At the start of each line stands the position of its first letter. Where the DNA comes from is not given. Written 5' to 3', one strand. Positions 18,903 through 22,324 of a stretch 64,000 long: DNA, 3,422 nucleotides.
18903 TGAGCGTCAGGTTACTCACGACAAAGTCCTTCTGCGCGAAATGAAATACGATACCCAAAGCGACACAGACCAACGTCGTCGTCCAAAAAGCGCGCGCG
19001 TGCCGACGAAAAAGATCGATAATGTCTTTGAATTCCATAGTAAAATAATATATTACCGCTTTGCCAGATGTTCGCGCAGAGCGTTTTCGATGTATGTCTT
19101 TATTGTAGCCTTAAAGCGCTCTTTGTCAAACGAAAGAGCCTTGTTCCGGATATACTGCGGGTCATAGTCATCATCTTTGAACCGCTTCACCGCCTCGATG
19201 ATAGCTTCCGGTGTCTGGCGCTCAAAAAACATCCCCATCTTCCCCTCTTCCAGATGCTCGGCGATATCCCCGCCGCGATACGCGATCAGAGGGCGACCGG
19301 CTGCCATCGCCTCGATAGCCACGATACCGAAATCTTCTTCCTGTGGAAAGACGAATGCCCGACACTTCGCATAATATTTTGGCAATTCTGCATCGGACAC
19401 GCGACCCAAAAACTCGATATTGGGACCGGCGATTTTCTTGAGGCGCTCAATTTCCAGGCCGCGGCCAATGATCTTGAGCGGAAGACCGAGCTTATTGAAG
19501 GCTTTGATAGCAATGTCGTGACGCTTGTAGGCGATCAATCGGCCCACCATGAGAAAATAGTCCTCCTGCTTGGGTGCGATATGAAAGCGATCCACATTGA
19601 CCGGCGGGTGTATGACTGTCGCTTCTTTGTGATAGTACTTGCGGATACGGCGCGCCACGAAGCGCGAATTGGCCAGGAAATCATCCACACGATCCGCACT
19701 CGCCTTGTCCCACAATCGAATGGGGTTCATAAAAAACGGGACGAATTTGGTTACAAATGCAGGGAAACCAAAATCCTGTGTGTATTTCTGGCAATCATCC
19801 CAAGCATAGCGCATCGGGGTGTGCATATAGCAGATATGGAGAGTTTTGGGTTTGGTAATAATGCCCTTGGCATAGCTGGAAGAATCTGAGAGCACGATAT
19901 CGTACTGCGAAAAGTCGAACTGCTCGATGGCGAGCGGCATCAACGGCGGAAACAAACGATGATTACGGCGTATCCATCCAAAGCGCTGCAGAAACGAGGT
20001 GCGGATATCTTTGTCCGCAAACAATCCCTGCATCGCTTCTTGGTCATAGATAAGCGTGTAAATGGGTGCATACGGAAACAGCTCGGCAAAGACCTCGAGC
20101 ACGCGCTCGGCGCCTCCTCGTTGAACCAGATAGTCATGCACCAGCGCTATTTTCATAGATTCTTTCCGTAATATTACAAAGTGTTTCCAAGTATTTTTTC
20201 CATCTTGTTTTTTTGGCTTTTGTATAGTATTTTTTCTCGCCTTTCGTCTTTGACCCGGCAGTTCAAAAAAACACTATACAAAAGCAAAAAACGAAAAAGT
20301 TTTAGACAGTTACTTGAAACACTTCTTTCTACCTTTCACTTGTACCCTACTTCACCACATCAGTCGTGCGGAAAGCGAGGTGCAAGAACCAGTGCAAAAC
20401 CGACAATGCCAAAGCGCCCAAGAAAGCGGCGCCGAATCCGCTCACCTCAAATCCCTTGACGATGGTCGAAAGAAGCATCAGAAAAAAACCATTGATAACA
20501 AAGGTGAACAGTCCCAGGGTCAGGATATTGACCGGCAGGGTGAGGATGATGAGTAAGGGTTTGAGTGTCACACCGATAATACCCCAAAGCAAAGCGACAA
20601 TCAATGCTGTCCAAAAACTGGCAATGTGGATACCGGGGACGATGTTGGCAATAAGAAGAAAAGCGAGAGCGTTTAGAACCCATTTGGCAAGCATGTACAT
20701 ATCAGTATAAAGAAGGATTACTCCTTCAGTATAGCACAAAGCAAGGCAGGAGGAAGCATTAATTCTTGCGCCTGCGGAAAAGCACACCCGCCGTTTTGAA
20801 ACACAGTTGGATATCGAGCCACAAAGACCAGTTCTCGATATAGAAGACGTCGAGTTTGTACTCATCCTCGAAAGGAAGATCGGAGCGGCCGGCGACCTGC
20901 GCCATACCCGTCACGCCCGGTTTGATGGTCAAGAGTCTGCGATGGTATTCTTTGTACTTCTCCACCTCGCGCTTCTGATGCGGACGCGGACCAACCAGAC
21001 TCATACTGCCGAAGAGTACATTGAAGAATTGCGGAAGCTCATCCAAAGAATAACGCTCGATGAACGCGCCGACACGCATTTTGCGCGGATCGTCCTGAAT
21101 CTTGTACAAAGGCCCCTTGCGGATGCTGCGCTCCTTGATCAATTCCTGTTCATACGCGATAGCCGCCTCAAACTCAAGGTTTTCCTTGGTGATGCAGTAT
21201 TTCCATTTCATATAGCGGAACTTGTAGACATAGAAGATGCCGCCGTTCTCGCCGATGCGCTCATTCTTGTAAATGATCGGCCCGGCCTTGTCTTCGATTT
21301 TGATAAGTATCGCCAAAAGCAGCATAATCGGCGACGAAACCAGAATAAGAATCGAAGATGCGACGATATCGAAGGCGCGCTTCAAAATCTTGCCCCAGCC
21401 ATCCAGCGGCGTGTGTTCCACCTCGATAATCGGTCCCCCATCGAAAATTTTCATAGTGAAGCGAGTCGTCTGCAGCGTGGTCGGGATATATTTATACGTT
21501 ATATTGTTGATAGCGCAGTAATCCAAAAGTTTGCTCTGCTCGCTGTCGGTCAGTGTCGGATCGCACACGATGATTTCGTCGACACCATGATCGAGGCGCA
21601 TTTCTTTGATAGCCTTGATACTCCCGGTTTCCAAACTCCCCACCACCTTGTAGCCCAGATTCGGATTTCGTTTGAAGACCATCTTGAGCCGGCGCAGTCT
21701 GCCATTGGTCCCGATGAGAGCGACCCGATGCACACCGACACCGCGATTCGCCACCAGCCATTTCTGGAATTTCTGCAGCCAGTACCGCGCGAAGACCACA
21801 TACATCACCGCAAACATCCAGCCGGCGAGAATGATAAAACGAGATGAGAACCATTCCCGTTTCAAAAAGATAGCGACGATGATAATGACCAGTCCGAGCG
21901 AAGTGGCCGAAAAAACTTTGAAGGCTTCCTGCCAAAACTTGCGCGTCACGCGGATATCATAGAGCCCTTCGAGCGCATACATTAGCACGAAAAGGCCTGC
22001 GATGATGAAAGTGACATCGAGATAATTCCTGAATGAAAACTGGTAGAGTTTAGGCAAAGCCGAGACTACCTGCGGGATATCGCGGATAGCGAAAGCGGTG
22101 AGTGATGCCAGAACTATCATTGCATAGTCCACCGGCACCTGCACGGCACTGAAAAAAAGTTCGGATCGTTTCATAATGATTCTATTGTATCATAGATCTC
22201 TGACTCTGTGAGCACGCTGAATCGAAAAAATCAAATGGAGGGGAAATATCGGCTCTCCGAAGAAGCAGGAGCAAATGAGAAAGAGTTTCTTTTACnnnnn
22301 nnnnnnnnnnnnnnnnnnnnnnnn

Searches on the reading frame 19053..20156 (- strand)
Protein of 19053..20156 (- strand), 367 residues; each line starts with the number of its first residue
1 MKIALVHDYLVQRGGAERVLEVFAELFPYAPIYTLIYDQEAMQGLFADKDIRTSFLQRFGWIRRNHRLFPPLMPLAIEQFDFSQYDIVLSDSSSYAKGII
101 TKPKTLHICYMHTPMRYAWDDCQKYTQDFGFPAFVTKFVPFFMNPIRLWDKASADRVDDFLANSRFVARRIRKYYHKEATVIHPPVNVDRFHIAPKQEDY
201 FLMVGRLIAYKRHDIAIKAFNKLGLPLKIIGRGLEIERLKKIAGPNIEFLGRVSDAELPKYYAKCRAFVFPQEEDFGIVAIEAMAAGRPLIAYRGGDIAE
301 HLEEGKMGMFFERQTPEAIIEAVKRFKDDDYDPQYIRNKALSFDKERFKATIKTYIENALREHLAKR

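Call 16: search_protein_families(library=pfam, proteins=[window:19053-20156:-])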
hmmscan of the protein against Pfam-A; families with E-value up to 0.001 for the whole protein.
window:19053-20156:- (367 aa): 5 families
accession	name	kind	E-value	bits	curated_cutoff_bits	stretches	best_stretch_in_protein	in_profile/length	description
PF00534.26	Glycos_transf_1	-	1.1e-28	100.4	26.4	1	193-340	10-169/172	Glycosyl transferases group 1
PF13692.12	Glyco_trans_1_4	-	5.7e-25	88.7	27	1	200-326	3-139/142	Glycosyl transferases group 1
PF13439.12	Glyco_transf_4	-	3.7e-09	37.3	28.5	1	14-190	2-170/170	Glycosyltransferase Family 4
PF13524.12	Glyco_trans_1_2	-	1.9e-07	31.6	25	1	218-340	7-125/144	Glycosyl transferase-like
PF20706.3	GT4-conflict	-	0.00052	19.5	26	0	182-310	177-324/385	Family 4 Glycosyltransferase in conflict systems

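Call 17: find_encoding_contigs(protein=window:19053-20156:-, flank=3000, max_places=10)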
Protein window:19053-20156:- (367 aa): no gene with exactly this product is on record in the collection.

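Call 34: find_homologous_proteins(query=window:19053-20156:-, max_evalue=1e-40)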
Query window:19053-20156:- (367 aa): 7995 proteins with E <= 1e-40 among 8000 candidates; the best 120 are listed.
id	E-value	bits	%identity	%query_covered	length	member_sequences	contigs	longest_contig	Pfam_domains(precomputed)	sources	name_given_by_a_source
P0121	2.0e-248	842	100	100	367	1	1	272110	PF00534.27,PF13524.13,PF13439.13,PF13692.13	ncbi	-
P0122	3.2e-222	756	89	100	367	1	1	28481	PF00534.27,PF13524.13,PF13439.13,PF13692.13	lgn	-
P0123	2.9e-221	752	89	100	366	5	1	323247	PF00534.27,PF13524.13,PF13439.13,PF13692.13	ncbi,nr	ncbi:MAG: glycosyltransferase [Candidatus Moranbacteria bacterium]|nr:glycosyltransferase [Candidatu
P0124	1.3e-208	711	84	99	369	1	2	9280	PF00534.27,PF13524.13,PF13439.13,PF13692.13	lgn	-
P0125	6.9e-208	708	82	100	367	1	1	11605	PF00534.27,PF13524.13,PF13439.13,PF13692.13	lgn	-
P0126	3.1e-205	700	86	95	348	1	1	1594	PF00534.27,PF13524.13,PF13439.13,PF13692.13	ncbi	-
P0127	3.4e-202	690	81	100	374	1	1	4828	PF00534.27,PF13439.13,PF13692.13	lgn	-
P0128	6.1e-202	689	86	95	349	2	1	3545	PF00534.27,PF13524.13,PF13439.13,PF13692.13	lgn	-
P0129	5.5e-200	682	79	100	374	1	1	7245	PF00534.27,PF13439.13,PF13692.13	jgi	jgi:glycosyltransferase involved in cell wall biosynthesis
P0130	1.7e-198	677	79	100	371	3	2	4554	PF00534.27,PF13439.13,PF13692.13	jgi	-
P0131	5.9e-198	676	78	100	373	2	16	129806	PF00534.27,PF13524.13,PF13439.13,PF13692.13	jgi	jgi:glycosyltransferase involved in cell wall biosynthesis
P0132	3.4e-197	673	78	100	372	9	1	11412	PF00534.27,PF13439.13,PF13692.13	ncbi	-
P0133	4.0e-197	673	79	99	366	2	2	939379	PF00534.27,PF13439.13,PF13692.13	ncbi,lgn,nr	ncbi:MAG: glycosyltransferase [Candidatus Moranbacteria bacterium]|nr:glycosyltransferase [Candidatu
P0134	5.1e-197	673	80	100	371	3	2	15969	PF00534.27,PF13439.13,PF13692.13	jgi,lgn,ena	jgi:glycosyltransferase involved in cell wall biosynthesis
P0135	2.8e-196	670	79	99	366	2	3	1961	PF00534.27,PF13439.13,PF13692.13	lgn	-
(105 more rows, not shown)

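Call 36: find_encoding_contigs(protein=P0123, flank=10000, max_places=2)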
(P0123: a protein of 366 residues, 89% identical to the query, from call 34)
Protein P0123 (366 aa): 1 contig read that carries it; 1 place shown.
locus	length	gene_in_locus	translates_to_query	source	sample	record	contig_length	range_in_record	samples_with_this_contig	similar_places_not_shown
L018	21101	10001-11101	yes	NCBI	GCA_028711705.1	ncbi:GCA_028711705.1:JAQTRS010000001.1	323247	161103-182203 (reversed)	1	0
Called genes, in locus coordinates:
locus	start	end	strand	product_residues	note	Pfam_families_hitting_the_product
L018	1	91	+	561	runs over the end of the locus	PF21760:SecD_1st, PF00639:Rotamase, PF13616:Rotamase_3, PF22599:SecDF_P1_head, PF03176:MMPL, PF02355:SecD_SecF_C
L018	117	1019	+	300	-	PF07549:Sec_GG, PF02355:SecD_SecF_C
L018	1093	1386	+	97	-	-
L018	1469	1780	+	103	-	PF12643:MazG-like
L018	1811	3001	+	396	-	PF00579:tRNA-synt_1b, PF22421:SYY_C-terminal (faint)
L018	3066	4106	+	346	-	PF02912:Phe_tRNA-synt_N, PF01409:tRNA-synt_2d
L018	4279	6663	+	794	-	PF01588:tRNA_bind, PF03483:B3_4, PF03484:B5, PF17759:tRNA_synthFbeta, PF03147:FDX-ACB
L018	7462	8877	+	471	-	PF13727:CoA_binding_3, PF02397:Bac_transf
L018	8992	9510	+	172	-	-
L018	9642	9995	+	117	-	PF04020:Phage_holin_4_2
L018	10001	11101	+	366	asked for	PF13439:Glyco_transf_4, PF00534:Glycos_transf_1, PF13692:Glyco_trans_1_4, PF13524:Glyco_trans_1_2 (faint)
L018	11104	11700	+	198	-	-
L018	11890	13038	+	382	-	PF13439:Glyco_transf_4, PF20706:GT4-conflict, PF00534:Glycos_transf_1, PF13692:Glyco_trans_1_4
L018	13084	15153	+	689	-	PF22745:Nlig-Ia, PF01653:DNA_ligase_aden, PF03120:OB_DNA_ligase, PF03119:DNA_ligase_ZBD (faint), PF12826:HHH_2 (weak), PF12738:PTCB-BRCT (faint), PF00533:BRCT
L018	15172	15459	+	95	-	PF02686:GatC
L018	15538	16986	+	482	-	PF01425:Amidase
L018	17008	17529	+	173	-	-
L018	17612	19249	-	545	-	PF13231:PMT_2 (weak)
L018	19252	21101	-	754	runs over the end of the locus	PF02366:PMT, PF13231:PMT_2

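Call 37: find_encoding_contigs(protein=P0122, flank=10000, max_places=2)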
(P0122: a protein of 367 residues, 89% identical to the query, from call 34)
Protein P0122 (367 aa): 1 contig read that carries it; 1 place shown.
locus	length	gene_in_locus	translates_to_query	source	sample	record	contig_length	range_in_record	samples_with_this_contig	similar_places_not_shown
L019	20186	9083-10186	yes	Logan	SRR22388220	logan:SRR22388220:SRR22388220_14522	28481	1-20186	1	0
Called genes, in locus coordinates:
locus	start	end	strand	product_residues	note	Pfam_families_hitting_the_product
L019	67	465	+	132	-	PF18900:DUF5656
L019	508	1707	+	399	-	PF13365:Trypsin_2, PF13180:PDZ_2, PF17820:PDZ_6 (weak)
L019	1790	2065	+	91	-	PF00166:Cpn10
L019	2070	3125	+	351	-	PF03193:RsgA_GTPase, PF01926:MMR_HSR1 (weak)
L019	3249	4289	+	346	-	PF02912:Phe_tRNA-synt_N, PF01409:tRNA-synt_2d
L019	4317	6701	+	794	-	PF01588:tRNA_bind, PF03483:B3_4, PF03484:B5, PF17759:tRNA_synthFbeta, PF03147:FDX-ACB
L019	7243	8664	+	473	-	PF13727:CoA_binding_3, PF02397:Bac_transf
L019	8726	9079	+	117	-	PF04020:Phage_holin_4_2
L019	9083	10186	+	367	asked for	PF13439:Glyco_transf_4, PF00534:Glycos_transf_1, PF13692:Glyco_trans_1_4, PF13524:Glyco_trans_1_2 (weak)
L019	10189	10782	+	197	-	-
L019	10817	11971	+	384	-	PF13439:Glyco_transf_4, PF20706:GT4-conflict, PF00534:Glycos_transf_1, PF13692:Glyco_trans_1_4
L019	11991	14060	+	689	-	PF22745:Nlig-Ia, PF01653:DNA_ligase_aden, PF03120:OB_DNA_ligase, PF12826:HHH_2, PF00533:BRCT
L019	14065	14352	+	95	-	PF02686:GatC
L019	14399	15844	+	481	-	PF01425:Amidase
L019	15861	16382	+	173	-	-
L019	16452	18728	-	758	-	PF02366:PMT, PF13231:PMT_2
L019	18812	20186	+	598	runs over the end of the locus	PF13231:PMT_2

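Call 38: find_encoding_contigs(protein=P0125, flank=10000, max_places=2)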
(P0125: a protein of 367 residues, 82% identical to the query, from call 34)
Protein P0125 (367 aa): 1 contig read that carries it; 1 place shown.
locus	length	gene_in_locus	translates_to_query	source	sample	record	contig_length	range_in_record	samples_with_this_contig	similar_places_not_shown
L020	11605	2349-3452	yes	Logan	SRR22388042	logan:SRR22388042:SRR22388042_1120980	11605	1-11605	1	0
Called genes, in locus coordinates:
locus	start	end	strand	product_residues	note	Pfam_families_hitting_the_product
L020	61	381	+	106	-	-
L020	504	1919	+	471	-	PF13727:CoA_binding_3, PF02397:Bac_transf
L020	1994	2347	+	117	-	PF04020:Phage_holin_4_2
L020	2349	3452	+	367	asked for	PF13439:Glyco_transf_4, PF00534:Glycos_transf_1, PF13692:Glyco_trans_1_4, PF13524:Glyco_trans_1_2 (weak)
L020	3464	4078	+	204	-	-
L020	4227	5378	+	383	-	PF13439:Glyco_transf_4, PF20706:GT4-conflict, PF00534:Glycos_transf_1, PF13692:Glyco_trans_1_4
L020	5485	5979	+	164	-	-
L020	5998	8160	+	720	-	PF22745:Nlig-Ia, PF01653:DNA_ligase_aden, PF03120:OB_DNA_ligase, PF12826:HHH_2, PF00533:BRCT, PF12738:PTCB-BRCT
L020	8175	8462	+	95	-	PF02686:GatC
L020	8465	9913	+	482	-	PF01425:Amidase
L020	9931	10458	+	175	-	-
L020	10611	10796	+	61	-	PF00584:SecE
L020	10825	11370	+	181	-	PF02357:NusG, PF00467:KOW (weak)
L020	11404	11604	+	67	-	?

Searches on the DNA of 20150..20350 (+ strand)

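Call 49: search_rna_families(source=window, start=20150, end=20350, threshold=evalue, max_evalue=10)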
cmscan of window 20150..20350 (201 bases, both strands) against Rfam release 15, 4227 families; matches with E-value up to 10: 56.
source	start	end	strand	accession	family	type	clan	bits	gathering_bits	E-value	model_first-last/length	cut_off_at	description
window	20211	20290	-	RF00932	mir-471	Gene; miRNA;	-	32.3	80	2.2e-05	1-66/66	no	mir-471 microRNA precursor family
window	20202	20297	-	RF03578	mir-3910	Gene; miRNA;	-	30.4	95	0.00016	1-82/82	no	mir-3910 microRNA precursor family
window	20208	20292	-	RF04239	mir-4679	Gene; miRNA;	-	30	88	0.00036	1-75/75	no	mir-4679 microRNA precursor family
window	20197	20331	+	RF01859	Phe_leader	Cis-reg; leader;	-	28.3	55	0.0044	1-125/125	no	Phenylalanine leader peptide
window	20202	20297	+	RF03578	mir-3910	Gene; miRNA;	-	28.2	95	0.00061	1-82/82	no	mir-3910 microRNA precursor family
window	20203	20297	+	RF04174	MIR4208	Gene; miRNA;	-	28.2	140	0.012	1-191/191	no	MIR4208 microRNA precursor family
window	20208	20292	+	RF04239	mir-4679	Gene; miRNA;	-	28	88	0.0012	1-75/75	no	mir-4679 microRNA precursor family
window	20173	20304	-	RF01859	Phe_leader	Cis-reg; leader;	-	27.2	55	0.0076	1-125/125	no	Phenylalanine leader peptide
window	20185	20319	-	RF04099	MIR837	Gene; miRNA;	-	26.2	117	0.0019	1-122/122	no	MIR837 microRNA precursor family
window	20211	20290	-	RF03956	mir-737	Gene; miRNA;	-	25.3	60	0.035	1-63/63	no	mir-737 microRNA precursor family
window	20206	20294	-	RF04095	MIR9746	Gene; miRNA;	-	24.9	79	0.0059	1-110/110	no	MIR9746 microRNA precursor family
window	20212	20289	-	RF03642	MIR5743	Gene; miRNA;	-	24.9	111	0.0076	1-81/81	no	MIR5743 microRNA precursor family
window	20205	20296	+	RF03956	mir-737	Gene; miRNA;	-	24.3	60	0.059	1-63/63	no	mir-737 microRNA precursor family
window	20193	20300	-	RF04134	MIR7504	Gene; miRNA;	-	23.7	83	0.034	1-124/124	no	MIR7504 microRNA precursor family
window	20211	20288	-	RF03794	MIR5298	Gene; miRNA;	-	23.7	70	0.086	1-80/80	no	MIR5298 microRNA precursor family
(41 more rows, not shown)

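Call 62: search_dna_similar(query=window:20178-20326:+, collection=plasmids, mode=distant, max_evalue=0.01, max_rows=10)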
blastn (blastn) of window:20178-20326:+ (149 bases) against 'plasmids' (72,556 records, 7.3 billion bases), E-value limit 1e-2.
No match.

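Call 63: search_dna_similar(query=window:20178-20326:+, collection=phages, mode=distant, max_evalue=0.01, max_rows=10)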
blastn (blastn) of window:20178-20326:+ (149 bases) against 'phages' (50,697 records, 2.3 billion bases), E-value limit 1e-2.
No match.

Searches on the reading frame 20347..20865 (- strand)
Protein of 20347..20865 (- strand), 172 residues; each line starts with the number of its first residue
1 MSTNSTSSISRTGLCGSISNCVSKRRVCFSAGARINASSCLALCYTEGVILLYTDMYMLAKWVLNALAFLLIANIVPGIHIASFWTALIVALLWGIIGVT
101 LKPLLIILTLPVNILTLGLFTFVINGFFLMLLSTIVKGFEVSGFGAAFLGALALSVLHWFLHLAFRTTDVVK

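Call 16: search_protein_families(library=pfam, proteins=[window:20347-20865:-])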
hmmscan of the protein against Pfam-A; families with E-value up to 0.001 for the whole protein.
window:20347-20865:- (172 aa): 1 family
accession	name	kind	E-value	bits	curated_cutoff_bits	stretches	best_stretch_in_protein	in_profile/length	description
PF04020.18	Phage_holin_4_2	-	6.5e-32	110.7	28.8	1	56-160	1-105/105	Mycobacterial 4 TMS phage holin, superfamily IV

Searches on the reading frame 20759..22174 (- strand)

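Call 16: search_protein_families(library=pfam, proteins=[window:20759-22174:-])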
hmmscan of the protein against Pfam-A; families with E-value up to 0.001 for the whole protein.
window:20759-22174:- (471 aa): 2 families
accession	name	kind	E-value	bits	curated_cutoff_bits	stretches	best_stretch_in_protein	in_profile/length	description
PF02397.22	Bac_transf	-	2.8e-59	200.1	27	1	265-466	1-178/179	Bacterial sugar transferase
PF13727.12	CoA_binding_3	-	1.2e-06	29.1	25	1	69-182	3-111/175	CoA-binding domain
